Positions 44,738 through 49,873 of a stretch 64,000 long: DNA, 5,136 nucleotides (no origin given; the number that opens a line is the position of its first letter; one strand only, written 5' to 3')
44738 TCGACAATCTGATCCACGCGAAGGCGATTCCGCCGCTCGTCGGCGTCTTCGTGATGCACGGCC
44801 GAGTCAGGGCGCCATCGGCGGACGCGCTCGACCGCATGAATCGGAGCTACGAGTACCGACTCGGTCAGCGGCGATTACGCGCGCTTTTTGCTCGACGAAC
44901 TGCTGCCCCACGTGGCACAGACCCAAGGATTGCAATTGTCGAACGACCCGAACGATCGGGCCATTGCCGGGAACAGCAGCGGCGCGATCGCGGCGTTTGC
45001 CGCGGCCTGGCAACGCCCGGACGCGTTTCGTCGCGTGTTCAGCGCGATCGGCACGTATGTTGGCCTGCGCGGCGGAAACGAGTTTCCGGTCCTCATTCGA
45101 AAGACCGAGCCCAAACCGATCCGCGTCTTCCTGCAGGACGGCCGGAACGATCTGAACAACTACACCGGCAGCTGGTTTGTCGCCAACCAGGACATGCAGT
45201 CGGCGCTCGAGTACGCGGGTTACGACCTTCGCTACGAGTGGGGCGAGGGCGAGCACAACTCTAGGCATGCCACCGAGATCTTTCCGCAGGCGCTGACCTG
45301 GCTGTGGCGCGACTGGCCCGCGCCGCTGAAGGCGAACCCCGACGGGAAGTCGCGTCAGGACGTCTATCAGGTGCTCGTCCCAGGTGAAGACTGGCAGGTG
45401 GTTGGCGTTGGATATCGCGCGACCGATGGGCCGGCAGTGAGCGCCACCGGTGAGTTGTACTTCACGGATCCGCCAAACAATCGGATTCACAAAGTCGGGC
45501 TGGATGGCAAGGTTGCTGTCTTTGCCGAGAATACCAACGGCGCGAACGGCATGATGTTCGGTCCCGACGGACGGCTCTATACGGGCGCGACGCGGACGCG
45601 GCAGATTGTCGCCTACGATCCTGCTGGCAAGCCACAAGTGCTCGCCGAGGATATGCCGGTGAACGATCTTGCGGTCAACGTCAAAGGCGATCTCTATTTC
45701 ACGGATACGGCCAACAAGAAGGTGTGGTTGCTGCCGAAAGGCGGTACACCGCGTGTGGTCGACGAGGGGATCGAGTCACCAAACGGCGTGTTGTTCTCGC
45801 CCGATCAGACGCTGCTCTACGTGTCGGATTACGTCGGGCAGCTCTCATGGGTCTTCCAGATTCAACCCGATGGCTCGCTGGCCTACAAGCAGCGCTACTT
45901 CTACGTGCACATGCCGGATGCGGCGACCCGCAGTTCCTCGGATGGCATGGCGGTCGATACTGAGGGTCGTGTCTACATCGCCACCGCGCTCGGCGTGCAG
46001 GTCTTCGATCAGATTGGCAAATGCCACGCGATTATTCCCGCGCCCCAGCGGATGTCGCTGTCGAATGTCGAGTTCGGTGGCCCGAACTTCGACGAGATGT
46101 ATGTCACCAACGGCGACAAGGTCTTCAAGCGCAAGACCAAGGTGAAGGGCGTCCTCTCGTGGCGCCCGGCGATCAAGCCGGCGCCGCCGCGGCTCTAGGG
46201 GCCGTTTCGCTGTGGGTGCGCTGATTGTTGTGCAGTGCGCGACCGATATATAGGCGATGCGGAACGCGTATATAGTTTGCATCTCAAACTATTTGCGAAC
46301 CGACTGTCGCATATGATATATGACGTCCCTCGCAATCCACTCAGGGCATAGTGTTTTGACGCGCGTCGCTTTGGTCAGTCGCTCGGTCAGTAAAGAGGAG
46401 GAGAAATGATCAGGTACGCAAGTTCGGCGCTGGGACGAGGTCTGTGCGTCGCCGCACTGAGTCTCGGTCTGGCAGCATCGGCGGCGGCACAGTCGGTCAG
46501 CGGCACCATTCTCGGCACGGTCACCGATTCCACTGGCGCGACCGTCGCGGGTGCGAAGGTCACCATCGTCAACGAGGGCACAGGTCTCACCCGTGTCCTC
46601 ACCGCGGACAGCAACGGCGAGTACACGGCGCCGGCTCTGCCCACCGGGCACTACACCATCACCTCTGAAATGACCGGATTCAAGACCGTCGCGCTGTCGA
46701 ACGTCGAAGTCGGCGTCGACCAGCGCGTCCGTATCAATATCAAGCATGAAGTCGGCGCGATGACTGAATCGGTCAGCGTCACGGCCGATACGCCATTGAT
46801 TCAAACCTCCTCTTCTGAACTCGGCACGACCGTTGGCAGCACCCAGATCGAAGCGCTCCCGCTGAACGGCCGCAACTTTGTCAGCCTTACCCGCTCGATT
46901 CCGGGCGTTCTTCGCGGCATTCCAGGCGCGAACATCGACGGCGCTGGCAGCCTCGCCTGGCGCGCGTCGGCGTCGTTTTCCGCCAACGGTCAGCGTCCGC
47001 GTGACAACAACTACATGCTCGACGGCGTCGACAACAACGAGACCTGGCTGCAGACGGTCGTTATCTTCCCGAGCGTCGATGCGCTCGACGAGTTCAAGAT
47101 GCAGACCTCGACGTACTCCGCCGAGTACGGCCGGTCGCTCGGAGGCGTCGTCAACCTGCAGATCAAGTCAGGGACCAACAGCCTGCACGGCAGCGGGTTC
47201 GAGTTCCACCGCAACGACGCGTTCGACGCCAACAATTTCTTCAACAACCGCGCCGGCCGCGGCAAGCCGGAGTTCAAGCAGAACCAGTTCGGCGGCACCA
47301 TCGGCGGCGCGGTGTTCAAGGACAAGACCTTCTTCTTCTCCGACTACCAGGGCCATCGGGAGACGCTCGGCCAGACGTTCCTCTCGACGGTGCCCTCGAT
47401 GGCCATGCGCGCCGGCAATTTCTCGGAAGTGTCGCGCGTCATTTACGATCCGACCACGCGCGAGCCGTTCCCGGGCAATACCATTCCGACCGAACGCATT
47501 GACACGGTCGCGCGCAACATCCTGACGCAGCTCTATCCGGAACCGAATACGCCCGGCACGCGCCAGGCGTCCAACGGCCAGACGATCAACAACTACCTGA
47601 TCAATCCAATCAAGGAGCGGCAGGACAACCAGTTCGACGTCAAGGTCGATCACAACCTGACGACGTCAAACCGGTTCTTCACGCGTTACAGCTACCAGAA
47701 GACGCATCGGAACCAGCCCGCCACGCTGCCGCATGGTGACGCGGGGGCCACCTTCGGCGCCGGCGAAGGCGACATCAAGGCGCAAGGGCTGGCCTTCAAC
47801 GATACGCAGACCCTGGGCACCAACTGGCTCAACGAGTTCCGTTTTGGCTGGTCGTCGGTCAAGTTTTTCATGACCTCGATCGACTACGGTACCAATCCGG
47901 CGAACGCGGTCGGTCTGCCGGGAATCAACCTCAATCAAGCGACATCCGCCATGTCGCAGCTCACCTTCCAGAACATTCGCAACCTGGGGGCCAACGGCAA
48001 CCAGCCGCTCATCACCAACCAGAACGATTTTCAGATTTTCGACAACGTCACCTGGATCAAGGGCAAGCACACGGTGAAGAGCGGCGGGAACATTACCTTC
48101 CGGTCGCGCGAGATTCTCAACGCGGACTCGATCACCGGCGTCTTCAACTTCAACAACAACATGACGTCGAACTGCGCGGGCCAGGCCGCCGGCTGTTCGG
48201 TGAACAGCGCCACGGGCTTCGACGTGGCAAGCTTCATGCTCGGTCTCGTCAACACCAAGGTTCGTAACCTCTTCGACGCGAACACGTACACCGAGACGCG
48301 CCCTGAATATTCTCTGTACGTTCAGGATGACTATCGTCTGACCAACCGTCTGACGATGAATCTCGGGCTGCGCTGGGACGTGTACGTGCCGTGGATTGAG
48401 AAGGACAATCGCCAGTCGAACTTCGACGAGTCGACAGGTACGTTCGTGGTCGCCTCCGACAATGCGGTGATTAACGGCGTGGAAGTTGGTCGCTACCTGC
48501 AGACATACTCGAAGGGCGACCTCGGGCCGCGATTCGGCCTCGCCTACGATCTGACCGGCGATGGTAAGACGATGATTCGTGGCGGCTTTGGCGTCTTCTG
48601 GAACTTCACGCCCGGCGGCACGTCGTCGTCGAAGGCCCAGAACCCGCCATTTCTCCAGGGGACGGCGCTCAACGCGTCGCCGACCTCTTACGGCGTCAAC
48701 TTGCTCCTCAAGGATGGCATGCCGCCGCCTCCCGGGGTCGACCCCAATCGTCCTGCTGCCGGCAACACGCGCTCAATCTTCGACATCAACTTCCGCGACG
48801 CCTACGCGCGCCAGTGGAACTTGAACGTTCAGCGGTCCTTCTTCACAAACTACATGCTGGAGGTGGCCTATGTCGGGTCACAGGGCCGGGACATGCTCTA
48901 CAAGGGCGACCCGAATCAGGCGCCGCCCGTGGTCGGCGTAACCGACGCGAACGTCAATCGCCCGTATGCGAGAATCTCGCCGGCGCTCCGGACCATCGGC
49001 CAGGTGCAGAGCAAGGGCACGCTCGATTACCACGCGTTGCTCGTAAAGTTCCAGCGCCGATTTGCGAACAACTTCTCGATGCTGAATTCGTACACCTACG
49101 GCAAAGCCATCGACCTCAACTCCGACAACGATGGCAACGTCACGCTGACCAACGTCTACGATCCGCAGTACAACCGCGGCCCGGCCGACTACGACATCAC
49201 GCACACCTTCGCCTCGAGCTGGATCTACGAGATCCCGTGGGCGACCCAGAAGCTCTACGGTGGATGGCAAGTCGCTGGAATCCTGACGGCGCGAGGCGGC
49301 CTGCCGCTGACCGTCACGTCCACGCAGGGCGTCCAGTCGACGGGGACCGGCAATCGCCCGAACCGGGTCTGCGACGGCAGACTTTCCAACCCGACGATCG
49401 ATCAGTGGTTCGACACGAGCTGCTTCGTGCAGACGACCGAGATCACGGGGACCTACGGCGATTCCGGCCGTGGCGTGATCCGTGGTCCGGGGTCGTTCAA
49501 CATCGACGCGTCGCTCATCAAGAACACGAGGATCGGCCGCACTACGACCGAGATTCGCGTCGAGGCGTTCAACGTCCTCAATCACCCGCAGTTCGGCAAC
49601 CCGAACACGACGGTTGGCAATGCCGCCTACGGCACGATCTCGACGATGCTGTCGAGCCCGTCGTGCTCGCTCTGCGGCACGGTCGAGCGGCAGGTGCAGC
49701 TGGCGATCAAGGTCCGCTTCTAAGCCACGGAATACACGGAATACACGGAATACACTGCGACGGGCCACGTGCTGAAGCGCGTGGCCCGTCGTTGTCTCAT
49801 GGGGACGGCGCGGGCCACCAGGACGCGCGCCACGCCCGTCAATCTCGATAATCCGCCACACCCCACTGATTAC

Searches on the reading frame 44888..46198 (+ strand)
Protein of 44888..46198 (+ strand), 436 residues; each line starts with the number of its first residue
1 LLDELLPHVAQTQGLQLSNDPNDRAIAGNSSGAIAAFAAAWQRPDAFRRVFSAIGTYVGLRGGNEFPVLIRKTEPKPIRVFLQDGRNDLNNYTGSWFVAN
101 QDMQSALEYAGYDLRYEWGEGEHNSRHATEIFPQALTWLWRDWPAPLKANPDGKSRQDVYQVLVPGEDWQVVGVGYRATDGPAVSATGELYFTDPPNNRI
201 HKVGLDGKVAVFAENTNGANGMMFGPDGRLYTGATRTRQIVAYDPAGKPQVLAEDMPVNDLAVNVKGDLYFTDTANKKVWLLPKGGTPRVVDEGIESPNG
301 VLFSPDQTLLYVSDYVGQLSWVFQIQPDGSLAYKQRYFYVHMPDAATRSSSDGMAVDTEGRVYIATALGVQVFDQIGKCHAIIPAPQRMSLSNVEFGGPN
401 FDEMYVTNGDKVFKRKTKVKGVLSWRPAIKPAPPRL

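Call 28: search_protein_families(library=pfam, proteins=[window:44888-46198:+], max_evalue=0.01)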
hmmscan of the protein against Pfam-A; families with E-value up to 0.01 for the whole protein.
window:44888-46198:+ (436 aa): 6 families
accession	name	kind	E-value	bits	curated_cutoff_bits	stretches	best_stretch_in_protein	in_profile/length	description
PF08450.18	SGL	-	1.6e-30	106.9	26.3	1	180-407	3-243/246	SMP-30/Gluconolactonase/LRE-like region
PF24684.1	Vgb_lyase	-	9.3e-06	25.1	50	1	185-320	63-205/290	Virginiamycin B lyase family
PF00756.26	Esterase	-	0.00067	19.9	22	1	3-52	100-145/251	Putative esterase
PF01436.27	NHL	-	0.0015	18.9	20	0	259-280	5-26/28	NHL repeat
PF25021.1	TEN_NHL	-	0.0028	17.1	27.1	0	346-388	139-181/357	Teneurin NHL domain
PF01731.26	Arylesterase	-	0.0052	17.4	21.3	0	289-319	47-77/86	Arylesterase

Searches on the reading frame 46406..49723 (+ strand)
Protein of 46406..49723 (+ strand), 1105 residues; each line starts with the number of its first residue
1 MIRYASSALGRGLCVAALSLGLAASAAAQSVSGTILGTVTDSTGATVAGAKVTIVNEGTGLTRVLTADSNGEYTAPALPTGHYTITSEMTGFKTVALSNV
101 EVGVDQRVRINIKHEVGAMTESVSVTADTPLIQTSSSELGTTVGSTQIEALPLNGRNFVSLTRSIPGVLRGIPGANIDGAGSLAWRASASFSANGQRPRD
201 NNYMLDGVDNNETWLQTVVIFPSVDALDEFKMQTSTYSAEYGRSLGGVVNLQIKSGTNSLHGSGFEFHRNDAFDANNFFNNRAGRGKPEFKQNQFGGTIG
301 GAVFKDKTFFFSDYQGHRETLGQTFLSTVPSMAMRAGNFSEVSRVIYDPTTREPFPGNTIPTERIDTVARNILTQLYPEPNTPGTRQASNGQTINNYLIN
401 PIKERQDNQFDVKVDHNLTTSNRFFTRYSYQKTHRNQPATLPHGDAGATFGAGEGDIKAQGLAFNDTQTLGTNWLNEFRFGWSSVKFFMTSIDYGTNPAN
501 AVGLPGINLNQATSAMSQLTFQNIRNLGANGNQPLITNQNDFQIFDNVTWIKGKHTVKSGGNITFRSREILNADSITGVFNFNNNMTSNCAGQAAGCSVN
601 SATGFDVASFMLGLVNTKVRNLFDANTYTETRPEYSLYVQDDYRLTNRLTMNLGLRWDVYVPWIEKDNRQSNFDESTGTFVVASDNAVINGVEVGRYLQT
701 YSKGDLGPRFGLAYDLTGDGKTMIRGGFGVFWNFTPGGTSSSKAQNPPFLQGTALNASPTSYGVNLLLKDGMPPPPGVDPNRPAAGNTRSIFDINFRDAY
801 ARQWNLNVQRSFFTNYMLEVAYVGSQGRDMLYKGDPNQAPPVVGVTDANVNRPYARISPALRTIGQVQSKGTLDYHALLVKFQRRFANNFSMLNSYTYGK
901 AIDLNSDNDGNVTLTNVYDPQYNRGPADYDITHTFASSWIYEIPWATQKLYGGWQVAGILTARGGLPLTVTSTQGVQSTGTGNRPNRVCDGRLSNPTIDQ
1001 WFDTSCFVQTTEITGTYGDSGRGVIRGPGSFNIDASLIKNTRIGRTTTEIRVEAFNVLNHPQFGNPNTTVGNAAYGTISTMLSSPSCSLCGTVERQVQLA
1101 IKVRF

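Call 28: search_protein_families(library=pfam, proteins=[window:46406-49723:+], max_evalue=0.01)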
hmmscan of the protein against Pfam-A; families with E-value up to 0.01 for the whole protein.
window:46406-49723:+ (1105 aa): 6 families
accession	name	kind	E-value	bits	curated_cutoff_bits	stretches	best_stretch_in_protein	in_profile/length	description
PF25183.1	OMP_b-brl_4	-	5.4e-241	802.9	30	1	253-1098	2-838/838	Outer membrane beta barrel domain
PF13620.12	CarboxypepD_reg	-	2.4e-19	69.9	32.3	1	34-113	1-80/82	Carboxypeptidase regulatory-like domain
PF13715.12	CarbopepD_reg_2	-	3.6e-07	30.6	32.2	1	36-115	2-79/88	CarboxypepD_reg-like domain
PF07715.20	Plug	-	0.00015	22.7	23.9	1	163-248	23-107/107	TonB-dependent Receptor Plug Domain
PF17210.9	SdrD_B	-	0.0017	19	29.7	1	40-123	17-97/112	SdrD B-like domain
PF17802.7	SpaA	-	0.0059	17.2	23.1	0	40-86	8-57/91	Prealbumin-like fold domain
